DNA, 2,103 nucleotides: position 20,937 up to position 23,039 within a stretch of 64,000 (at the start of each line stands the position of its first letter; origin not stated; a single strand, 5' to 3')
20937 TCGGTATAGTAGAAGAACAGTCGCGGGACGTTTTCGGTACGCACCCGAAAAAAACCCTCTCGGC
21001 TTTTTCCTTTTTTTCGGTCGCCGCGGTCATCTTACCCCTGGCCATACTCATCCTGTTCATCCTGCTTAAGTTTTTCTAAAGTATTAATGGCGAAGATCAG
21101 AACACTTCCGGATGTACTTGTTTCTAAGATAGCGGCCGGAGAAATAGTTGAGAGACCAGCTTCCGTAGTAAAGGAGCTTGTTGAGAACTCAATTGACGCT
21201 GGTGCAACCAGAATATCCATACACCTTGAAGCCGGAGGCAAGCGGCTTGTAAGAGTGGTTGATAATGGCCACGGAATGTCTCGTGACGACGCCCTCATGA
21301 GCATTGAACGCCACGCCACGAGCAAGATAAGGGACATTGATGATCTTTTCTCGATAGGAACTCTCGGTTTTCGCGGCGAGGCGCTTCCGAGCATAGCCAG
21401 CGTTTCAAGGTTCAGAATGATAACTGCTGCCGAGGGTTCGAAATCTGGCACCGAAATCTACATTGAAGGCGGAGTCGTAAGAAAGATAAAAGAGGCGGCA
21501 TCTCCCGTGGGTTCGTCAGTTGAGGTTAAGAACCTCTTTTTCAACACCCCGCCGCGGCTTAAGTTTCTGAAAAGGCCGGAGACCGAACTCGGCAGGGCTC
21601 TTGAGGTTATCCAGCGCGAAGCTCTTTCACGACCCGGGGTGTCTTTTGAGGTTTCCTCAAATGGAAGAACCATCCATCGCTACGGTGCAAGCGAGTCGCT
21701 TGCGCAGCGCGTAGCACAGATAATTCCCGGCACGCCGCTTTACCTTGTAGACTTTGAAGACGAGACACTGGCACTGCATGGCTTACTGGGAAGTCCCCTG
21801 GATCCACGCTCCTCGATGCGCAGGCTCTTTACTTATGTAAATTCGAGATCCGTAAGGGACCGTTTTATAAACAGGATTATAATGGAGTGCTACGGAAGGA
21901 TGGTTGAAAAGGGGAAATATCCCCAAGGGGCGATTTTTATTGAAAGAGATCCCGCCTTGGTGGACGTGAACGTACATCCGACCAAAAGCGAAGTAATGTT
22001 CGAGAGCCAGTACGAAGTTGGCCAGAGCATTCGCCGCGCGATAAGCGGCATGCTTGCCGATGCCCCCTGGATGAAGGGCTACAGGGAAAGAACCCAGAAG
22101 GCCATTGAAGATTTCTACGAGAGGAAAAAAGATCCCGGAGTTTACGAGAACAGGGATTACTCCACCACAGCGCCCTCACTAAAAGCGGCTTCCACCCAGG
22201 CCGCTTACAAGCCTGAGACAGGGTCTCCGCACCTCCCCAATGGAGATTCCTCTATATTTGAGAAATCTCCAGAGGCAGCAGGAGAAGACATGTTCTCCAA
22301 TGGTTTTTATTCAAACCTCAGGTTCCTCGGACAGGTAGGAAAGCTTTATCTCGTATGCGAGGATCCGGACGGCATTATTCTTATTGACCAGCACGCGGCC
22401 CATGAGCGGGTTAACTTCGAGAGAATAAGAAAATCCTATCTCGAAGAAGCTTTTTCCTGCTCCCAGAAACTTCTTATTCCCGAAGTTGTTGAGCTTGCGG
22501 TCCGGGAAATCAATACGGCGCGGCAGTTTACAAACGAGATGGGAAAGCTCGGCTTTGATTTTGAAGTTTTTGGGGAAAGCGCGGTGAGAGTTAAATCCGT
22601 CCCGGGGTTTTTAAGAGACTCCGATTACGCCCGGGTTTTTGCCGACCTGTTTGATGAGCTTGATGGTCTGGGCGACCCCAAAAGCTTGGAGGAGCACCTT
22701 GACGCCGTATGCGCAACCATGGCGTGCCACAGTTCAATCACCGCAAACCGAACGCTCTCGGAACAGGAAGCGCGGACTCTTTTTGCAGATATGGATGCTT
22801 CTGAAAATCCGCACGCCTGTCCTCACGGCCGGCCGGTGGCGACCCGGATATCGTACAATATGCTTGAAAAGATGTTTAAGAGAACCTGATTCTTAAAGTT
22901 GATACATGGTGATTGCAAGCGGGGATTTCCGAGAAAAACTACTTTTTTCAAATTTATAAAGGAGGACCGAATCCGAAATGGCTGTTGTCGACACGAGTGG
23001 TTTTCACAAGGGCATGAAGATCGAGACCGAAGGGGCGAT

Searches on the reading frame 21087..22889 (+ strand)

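Call 84: search_protein_families(library=pfam, proteins=[window:21087-22889:+], max_evalue=0.00001)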
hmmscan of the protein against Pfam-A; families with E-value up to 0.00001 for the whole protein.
window:21087-22889:+ (600 aa): 4 families
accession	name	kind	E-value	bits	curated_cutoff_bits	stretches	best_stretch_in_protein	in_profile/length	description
PF08676.16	MutL_C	-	4.9e-40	136.9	25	1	414-557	1-142/142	MutL C terminal dimerisation domain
PF01119.25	DNA_mis_repair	-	9.8e-26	90.1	26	1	220-323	15-118/119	DNA mismatch repair protein, C-terminal domain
PF13589.12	HATPase_c_3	-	6.6e-12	46.1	25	1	25-122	4-101/137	Histidine kinase-, DNA gyrase B-, and HSP90-like ATPase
PF02518.31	HATPase_c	-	6.5e-07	30.2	26.4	1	23-78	5-63/111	Histidine kinase-, DNA gyrase B-, and HSP90-like ATPase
